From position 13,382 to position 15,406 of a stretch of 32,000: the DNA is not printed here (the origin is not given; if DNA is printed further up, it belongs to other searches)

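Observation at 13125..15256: Cobalamin riboswitch feeding a Shine-Dalgarno-bearing 27-codon uORF whose stop overlaps the start of a stand-alone PPE2-like gene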

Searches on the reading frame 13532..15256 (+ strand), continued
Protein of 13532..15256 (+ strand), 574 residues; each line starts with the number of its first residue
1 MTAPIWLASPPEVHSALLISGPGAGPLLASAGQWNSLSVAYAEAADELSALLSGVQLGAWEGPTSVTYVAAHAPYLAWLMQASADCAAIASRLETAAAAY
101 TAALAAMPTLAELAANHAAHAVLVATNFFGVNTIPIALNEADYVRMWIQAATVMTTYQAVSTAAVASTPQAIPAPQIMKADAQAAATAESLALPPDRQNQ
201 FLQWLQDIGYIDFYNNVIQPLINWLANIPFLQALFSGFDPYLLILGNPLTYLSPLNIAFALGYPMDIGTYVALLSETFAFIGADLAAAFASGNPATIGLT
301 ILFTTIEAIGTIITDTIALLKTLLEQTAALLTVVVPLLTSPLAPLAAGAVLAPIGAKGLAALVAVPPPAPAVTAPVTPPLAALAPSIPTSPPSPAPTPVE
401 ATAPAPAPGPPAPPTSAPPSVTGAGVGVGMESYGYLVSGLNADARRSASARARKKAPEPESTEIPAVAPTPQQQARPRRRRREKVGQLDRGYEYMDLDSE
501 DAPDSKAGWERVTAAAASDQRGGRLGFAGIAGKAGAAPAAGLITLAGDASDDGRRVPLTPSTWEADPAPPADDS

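Call 26: find_encoding_contigs(protein=P0002, flank=5000, max_places=1)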
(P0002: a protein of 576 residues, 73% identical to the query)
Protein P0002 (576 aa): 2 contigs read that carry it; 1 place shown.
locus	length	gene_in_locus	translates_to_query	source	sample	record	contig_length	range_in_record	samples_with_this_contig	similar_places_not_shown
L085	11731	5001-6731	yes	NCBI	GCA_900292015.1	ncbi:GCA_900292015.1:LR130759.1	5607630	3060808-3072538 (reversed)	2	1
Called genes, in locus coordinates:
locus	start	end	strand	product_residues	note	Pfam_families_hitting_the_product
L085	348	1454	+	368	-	PF09994:T6SS_Tle1-like_cat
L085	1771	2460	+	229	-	PF11738:DUF3298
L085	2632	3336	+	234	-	PF04471:Mrr_cat, PF13156:Mrr_cat_2 (weak), PF22722:NA-iREase1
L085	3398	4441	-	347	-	PF00291:PALP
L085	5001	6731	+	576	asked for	PF00823:PPE, PF18878:PPE-PPW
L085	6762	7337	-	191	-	PF00027:cNMP_binding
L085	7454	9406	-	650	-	PF00069:Pkinase, PF07714:PK_Tyr_Ser-Thr, PF17667:Pkinase_fungal (weak)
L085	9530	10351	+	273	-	PF01636:APH, PF03881:Fructosamin_kin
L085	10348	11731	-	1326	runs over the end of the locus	PF00270:DEAD (faint), PF00271:Helicase_C, PF04408:WHD_HA2 (weak), PF21010:HA2_C, PF07717:OB_NTP_bind, PF11898:DUF3418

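Call 39: find_homologous_proteins(query=L082:6690-8171:+)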
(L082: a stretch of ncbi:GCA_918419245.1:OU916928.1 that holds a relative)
Query L082:6690-8171:+ (494 aa): 8000 proteins with E <= 0.001 among 8000 candidates; the best 120 are listed.
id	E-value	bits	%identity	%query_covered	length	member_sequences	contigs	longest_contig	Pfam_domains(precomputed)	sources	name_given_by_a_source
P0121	0.0e+0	1075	98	100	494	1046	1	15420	PF01656.30,PF07685.21,PF13500.13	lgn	-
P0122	3.7e-286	968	89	100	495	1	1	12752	PF01656.30,PF07685.21,PF13500.13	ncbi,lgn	-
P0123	1.0e-284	963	87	100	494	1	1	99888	PF01656.30,PF07685.21,PF13500.13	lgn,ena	-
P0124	6.5e-284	960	89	100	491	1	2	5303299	PF01656.30,PF07685.21,PF13500.13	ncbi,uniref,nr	ncbi:cobyric acid synthase [Mycobacterium decipiens]|uniref:Cobyric acid synthase n=1 Tax=Mycobacter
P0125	9.1e-284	960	88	100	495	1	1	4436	PF01656.30,PF07685.21,PF13500.13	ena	-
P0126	2.2e-283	958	88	100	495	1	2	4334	PF01656.30,PF07685.21,PF13500.13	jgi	-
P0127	2.5e-283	958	98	90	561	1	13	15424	PF01656.30,PF07685.21,PF13500.13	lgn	-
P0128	6.3e-280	947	87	100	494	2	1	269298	PF01656.30,PF07685.21,PF13500.13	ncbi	ncbi:cobyric acid synthase [Mycobacterium haemophilum]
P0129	8.4e-280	947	87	100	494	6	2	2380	PF01656.30,PF07685.21,PF13500.13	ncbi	-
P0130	1.2e-279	946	87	100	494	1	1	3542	PF01656.30,PF07685.21,PF13500.13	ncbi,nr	ncbi:MAG: adenosylcobyric acid synthase [Mycobacterium sp.]|nr:adenosylcobyric acid synthase [Mycoba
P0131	1.8e-279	946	87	100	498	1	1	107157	PF01656.30,PF07685.21,PF13500.13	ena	-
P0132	3.2e-278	941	87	100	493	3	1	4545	PF01656.30,PF07685.21,PF13500.13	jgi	jgi:adenosylcobyric acid synthase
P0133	6.2e-278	940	97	88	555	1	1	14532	PF01656.30,PF07685.21,PF13500.13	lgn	-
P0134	1.4e-277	939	86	100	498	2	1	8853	PF01656.30,PF07685.21,PF13500.13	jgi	jgi:adenosylcobyric acid synthase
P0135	1.5e-276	936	86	100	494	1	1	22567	PF01656.30,PF07685.21,PF13500.13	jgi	jgi:adenosylcobyric acid synthase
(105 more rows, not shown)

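Call 66: search_protein_families(library=pfam, proteins=[L030:1706-2794:+, L030:1966-3807:+, L030:3333-5447:+, L030:5294-6004:+, L020:4392-5105:+, L016:3739-5208:-, L009:5605-6687:-, L009:6692-7915:+, L083:7991-9112:+], max_evalue=0.01)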
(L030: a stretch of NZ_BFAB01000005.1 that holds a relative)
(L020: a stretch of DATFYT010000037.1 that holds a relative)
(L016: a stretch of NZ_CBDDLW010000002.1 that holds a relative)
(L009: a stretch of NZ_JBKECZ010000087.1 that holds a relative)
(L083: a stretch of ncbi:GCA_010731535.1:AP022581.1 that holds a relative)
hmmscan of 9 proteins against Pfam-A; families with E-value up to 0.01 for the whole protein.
L030:1706-2794:+ (362 aa): 1 family
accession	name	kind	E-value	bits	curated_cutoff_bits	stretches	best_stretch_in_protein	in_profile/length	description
PF01497.23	Peripla_BP_2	-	4.4e-18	66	27.5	1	131-325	41-234/235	Periplasmic binding protein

L030:1966-3807:+ (613 aa): 1 family
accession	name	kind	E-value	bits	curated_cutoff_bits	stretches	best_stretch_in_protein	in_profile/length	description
PF01032.23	FecCD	-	7.1e-72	242.5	26.5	1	291-604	3-311/311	FecCD transport family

L030:3333-5447:+ (704 aa): 11 families
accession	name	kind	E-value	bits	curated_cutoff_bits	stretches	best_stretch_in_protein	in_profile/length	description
PF00005.33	ABC_tran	-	1.6e-27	97.2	25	1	180-327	3-137/137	ABC transporter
PF13304.12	AAA_21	-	2.5e-13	51.2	27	2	290-361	229-302/304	AAA domain, putative AbiEii toxin, Type IV TA system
PF11575.13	FhuF_C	-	1.4e-06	28.4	20.5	1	673-693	1-21/21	FhuF 2Fe-2S C-terminal domain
PF13671.12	AAA_33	-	0.00092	20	27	1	190-246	1-33/143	AAA domain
PF13191.12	AAA_16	-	0.0013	19.7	32.6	1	184-324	18-140/167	AAA ATPase domain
PF06276.17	FhuF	-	0.0017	19.3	25.2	1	569-660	42-143/161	Ferric iron reductase FhuF-like transporter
PF13401.12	AAA_22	-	0.0034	18.1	27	0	188-355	5-121/130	AAA domain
PF13476.12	AAA_23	-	0.0045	18.1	27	1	190-209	21-40/201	AAA domain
PF03193.22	RsgA_GTPase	-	0.007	16.6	30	0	187-210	105-128/174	RsgA GTPase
PF02463.25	SMC_N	-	0.007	16.3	40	0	189-208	25-44/220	RecF/RecN/SMC N terminal domain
PF13555.12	AAA_29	-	0.0075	16.4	27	0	186-205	21-39/61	P-loop containing region of AAA domain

L030:5294-6004:+ (236 aa): 1 family
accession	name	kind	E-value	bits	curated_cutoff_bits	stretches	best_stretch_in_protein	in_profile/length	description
PF24724.1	DUF7676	-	1.5e-71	239.7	27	1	60-218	3-166/166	Family of unknown function (DUF7676)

L020:4392-5105:+ (237 aa): 1 family
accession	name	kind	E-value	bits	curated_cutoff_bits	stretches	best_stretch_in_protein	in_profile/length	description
PF11575.13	FhuF_C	-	1.1e-06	28.8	20.5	1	205-225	1-21/21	FhuF 2Fe-2S C-terminal domain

L016:3739-5208:- (490 aa): 3 families
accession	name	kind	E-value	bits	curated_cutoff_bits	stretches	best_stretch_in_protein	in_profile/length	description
PF07685.20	GATase_3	-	4.9e-46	157.3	27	1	255-427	1-195/196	CobB/CobQ-like glutamine amidotransferase domain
PF01656.29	CbiA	-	2.6e-25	89.2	25.4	1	5-234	2-116/125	CobQ/CobB/MinD/ParA nucleotide binding domain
PF13500.12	AAA_26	-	2.6e-15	57.3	27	1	3-233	2-194/198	AAA domain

L009:5605-6687:- (360 aa): 2 families
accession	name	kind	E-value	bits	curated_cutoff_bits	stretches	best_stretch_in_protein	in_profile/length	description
PF13452.11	FAS1_DH_region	-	7.2e-34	117.2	22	1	30-158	2-131/132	FAS1-like, dehydratase domain region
PF01575.25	MaoC_dehydratas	-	4.3e-27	94.6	27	2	241-327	18-105/123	MaoC like domain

L009:6692-7915:+ (407 aa): 1 family
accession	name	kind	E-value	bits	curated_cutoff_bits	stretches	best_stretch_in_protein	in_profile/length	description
PF01341.22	Glyco_hydro_6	-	8.5e-61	206.8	27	1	140-386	12-299/305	Glycosyl hydrolases family 6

L083:7991-9112:+ (373 aa): 1 family
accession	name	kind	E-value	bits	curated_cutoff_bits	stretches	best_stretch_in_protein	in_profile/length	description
PF18879.6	EspA_EspE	-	3.8e-24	85.3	27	1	24-106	1-83/84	EspA/EspE family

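Call 75: find_encoding_contigs(protein=P0009, flank=4000, max_places=1)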
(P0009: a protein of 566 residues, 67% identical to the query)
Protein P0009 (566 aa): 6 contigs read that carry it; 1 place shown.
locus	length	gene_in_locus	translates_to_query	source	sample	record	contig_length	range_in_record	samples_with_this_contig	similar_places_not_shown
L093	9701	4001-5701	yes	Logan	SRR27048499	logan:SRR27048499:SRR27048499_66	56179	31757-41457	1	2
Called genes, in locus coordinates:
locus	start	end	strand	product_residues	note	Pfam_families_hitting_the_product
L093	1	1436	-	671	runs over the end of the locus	PF01073:3Beta_HSD, PF01370:Epimerase, PF04321:RmlD_sub_bind (weak), PF07993:NAD_binding_4, PF16363:GDP_Man_Dehyd, PF00106:adh_short, PF08659:KR, PF13561:adh_short_C2, +2 more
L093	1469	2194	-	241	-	PF00300:His_Phos_1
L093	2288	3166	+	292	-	PF22622:MFE-2_hydrat-2_N, PF01575:MaoC_dehydratas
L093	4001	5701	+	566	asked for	PF00823:PPE, PF18878:PPE-PPW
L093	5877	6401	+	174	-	PF02283:CobU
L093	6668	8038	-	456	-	PF00324:AA_permease, PF13520:AA_permease_2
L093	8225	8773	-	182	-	PF00934:PE, PF21526:PGRS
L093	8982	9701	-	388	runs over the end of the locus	PF02358:Trehalose_PPase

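Call 76: find_encoding_contigs(protein=P0007, flank=4000, max_places=1)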
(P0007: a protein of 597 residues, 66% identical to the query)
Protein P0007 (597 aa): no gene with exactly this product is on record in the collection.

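Call 77: find_encoding_contigs(protein=P0008, flank=4000, max_places=1)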
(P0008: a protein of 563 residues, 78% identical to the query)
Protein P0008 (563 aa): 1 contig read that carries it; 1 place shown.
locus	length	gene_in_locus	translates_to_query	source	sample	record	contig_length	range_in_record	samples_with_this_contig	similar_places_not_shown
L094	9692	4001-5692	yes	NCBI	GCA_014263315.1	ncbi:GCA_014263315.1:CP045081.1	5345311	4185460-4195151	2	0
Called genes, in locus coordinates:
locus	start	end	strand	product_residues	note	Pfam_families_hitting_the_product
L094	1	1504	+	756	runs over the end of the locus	PF08267:Meth_synt_1, PF01717:Meth_synt_2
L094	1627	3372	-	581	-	PF12077:DUF3556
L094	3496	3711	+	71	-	-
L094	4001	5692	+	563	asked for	PF00823:PPE, PF18878:PPE-PPW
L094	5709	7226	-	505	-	PF03972:MmgE_PrpD_N, PF19305:MmgE_PrpD_C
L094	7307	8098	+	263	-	PF01925:TauE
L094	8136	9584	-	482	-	PF00753:Lactamase_B, PF00581:Rhodanese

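Call 78: find_encoding_contigs(protein=P0111, flank=4000, max_places=1)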
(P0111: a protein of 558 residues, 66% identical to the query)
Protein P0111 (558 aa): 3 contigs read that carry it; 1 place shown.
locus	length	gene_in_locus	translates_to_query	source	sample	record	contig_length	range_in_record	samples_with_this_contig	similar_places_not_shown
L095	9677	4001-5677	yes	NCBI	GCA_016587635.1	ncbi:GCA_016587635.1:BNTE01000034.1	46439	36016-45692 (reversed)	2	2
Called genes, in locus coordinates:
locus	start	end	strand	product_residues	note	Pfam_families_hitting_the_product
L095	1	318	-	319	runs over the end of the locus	PF01619:Pro_dh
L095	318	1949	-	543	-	PF00171:Aldedh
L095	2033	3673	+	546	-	PF13556:HTH_30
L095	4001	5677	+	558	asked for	PF00823:PPE, PF18878:PPE-PPW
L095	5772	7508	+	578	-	PF00501:AMP-binding, PF23024:AMP-dom_DIP2-like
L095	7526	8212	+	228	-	PF11139:SfLAP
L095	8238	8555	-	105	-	PF22271:DUF6955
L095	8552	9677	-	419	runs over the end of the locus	PF14306:PUA_2, PF01747:ATP-sulfurylase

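Call 82: search_protein_families(library=ncbifam, proteins=[L030:1706-2794:+, L030:2821-3807:+, L030:3828-4772:+, L030:4773-5447:+, L030:5444-6004:+, window:13532-15256:+], max_evalue=0.00001)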
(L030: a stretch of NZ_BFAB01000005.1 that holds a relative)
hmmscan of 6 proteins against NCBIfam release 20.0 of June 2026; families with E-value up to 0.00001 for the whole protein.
L030:1706-2794:+ (362 aa): 1 family
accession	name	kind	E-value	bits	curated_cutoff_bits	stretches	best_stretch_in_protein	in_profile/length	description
TIGR04281.1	peripla_PGF_1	equivalog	1.8e-08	33.9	325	1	127-348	58-267/330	PGF-CTERM-anchored ABC transporter substrate-binding protein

L030:2821-3807:+ (328 aa): 16 families
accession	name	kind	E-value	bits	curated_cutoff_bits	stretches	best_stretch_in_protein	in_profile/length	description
NF003001.0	PRK03784.1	equivalog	4.9e-57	193.5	334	1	25-322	37-330/332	vitamin B12 ABC transporter permease BtuC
NF008407.0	PRK11228.1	equivalog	7.4e-47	159.8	396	1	16-319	28-327/330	iron-dicitrate ABC transporter permease FecC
NF007872.0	PRK10577.2-3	equivalog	2.4e-46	158.4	727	1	16-326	31-338/676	Fe(3+)-hydroxamate ABC transporter permease FhuB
NF007081.0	PRK09535.1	equivalog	2.7e-45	155.3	461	1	37-321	85-361/366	vitamin B12 ABC transporter permease BtuC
NF007871.0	PRK10577.2-2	equivalog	1.3e-43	149.5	899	2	164-322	175-333/679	Fe(3+)-hydroxamate ABC transporter permease FhuB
NF007866.0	PRK10577.1-2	equivalog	3.4e-43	148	554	1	37-321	385-664/666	Fe(3+)-hydroxamate ABC transporter permease FhuB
NF007299.0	PRK09777.1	equivalog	1.3e-41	142.9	406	1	6-321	14-318/318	Fe(3+) dicitrate ABC transporter permease subunit FecD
TIGR03869.1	F420-0_ABCperm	hypoth_equivalog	1.6e-40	139.4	437.35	1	40-323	46-324/325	putative F420-0 ABC transporter permease subunit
NF007867.0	PRK10577.1-3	subfamily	7.1e-40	137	849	1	4-322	396-707/710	Fe(3+)-hydroxamate ABC transporter permease FhuB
NF007870.0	PRK10577.2-1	equivalog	3.6e-37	128.3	1355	2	42-270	399-624/678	Fe(3+)-hydroxamate ABC transporter permease FhuB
NF007760.0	PRK10441.1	equivalog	2.9e-36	125.2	428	1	7-322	22-331/335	Fe(3+)-siderophore ABC transporter permease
NF007873.0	PRK10577.2-4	equivalog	2.5e-35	122.3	1012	2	139-317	124-298/646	Fe(3+)-hydroxamate ABC transporter permease FhuB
NF007759.0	PRK10440.1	equivalog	2.3e-33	115.8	422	1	4-322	18-328/330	iron-enterobactin ABC transporter permease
NF007869.0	PRK10577.1-6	equivalog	7.6e-33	113.9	954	1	5-322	389-696/703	Fe(3+)-hydroxamate ABC transporter permease FhuB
NF007868.0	PRK10577.1-5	equivalog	1.2e-26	93.4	943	1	39-322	54-333/666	Fe(3+)-hydroxamate ABC transporter permease FhuB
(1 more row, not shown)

L030:3828-4772:+ (315 aa): 180 families (the best 25 are shown)
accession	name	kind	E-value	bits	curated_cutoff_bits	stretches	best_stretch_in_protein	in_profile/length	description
TIGR03873.1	F420-0_ABC_ATP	hypoth_equivalog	6.6e-52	176.3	372.4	1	6-227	10-230/256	putative F420-0 ABC transporter ATP-binding protein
NF007082.0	PRK09536.1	equivalog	1.5e-48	165.9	537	1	11-237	17-242/402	corrinoid ABC transporter ATPase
NF008409.0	PRK11231.1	equivalog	2.4e-47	161.4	375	1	12-233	17-237/255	Fe(3+) dicitrate ABC transporter ATP-binding protein FecE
NF010068.0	PRK13548.1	equivalog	9.7e-45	152.7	261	1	7-233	15-242/261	heme ABC transporter ATP-binding protein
NF007606.0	PRK10253.1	equivalog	1.2e-43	149.4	497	1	10-220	20-230/266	iron-enterobactin ABC transporter ATP-binding protein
TIGR03771.1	anch_rpt_ABC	equivalog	2.2e-41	142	268.8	1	20-220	3-198/223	anchored repeat-type ABC transporter ATP-binding subunit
NF052485.1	sider_ATP_EitC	equivalog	8.2e-39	133.5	485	1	12-233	17-234/251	siderophore ABC transporter ATP-binding protein EitC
NF040873.1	AztA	equivalog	2.3e-38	131.7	220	1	9-204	4-189/191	zinc ABC transporter ATP-binding protein AztA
TIGR01166.1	cbiO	subfamily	1.4e-36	125.8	211.8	1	12-197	7-190/190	cobalt ABC transporter, ATP-binding protein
NF007863.0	PRK10575.1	equivalog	5.1e-36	124.3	433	1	10-228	24-242/265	Fe3+-hydroxamate ABC transporter ATP-binding protein FhuC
NF010067.0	PRK13547.1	equivalog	2.2e-35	122.3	374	1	7-223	11-243/272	heme ABC transporter ATP-binding protein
NF053840.1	MnTportMntADein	equivalog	1.8e-32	112.8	400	1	14-209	18-208/240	manganese ABC transporter ATP-binding protein MntA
TIGR03265.1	PhnT2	equivalog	1.4e-30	106.8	457.7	1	19-207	26-208/353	putative 2-aminoethylphosphonate ABC transporter ATP-binding protein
TIGR02315.1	ABC_phnC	equivalog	1.5e-30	106.4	266.1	1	17-209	22-221/243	phosphonate ABC transporter ATP-binding protein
TIGR00968.1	3a0106s01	subfamily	3.3e-30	105.3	342.75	1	16-208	19-205/237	sulfate ABC transporter ATP-binding protein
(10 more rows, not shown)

L030:4773-5447:+ (224 aa): 0 families

L030:5444-6004:+ (186 aa): 0 families

window:13532-15256:+ (574 aa): 0 families
